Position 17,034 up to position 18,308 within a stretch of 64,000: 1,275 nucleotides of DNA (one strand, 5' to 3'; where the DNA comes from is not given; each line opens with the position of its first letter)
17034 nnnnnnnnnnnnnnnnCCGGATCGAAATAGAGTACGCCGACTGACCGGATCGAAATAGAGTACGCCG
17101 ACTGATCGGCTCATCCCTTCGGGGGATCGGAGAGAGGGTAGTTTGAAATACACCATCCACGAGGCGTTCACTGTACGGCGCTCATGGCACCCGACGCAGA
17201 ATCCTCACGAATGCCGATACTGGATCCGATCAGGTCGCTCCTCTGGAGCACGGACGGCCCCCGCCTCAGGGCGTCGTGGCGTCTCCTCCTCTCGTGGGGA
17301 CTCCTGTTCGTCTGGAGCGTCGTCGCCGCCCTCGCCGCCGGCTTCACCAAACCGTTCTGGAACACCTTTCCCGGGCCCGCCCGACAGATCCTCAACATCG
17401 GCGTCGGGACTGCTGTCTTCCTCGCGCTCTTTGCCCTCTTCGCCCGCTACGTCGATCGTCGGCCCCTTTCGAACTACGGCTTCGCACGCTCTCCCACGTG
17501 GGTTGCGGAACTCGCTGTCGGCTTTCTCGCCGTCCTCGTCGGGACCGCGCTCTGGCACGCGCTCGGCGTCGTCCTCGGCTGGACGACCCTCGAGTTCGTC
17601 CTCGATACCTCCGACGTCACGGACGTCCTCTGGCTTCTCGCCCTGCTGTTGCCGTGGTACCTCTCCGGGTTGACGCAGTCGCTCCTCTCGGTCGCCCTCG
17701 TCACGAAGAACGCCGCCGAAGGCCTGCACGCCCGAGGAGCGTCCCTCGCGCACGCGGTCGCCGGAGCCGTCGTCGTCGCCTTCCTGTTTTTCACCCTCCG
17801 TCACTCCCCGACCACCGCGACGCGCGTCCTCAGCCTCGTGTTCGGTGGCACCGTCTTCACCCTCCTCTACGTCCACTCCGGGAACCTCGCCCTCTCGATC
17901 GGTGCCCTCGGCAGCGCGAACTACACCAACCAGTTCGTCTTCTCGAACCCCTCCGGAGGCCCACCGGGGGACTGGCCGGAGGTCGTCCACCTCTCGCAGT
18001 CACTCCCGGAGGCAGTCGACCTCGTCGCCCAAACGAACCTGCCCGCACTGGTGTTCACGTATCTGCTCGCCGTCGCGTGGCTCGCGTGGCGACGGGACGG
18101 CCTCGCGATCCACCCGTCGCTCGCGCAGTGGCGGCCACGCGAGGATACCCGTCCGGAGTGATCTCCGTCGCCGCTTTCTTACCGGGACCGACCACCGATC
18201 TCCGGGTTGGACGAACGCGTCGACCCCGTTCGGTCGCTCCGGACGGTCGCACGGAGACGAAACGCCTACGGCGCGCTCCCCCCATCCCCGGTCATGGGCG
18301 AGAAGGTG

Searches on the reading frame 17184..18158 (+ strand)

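Call 14: search_protein_families(library=pfam, proteins=[window:17184-18158:+], max_evalue=0.01)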
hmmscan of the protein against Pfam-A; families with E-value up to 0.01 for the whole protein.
window:17184-18158:+ (325 aa): 1 family
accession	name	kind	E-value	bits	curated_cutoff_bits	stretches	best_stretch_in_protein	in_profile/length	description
PF02517.21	Rce1-like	-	0.0021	18.8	22.4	1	187-247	37-92/93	Type II CAAX prenyl endopeptidase Rce1-like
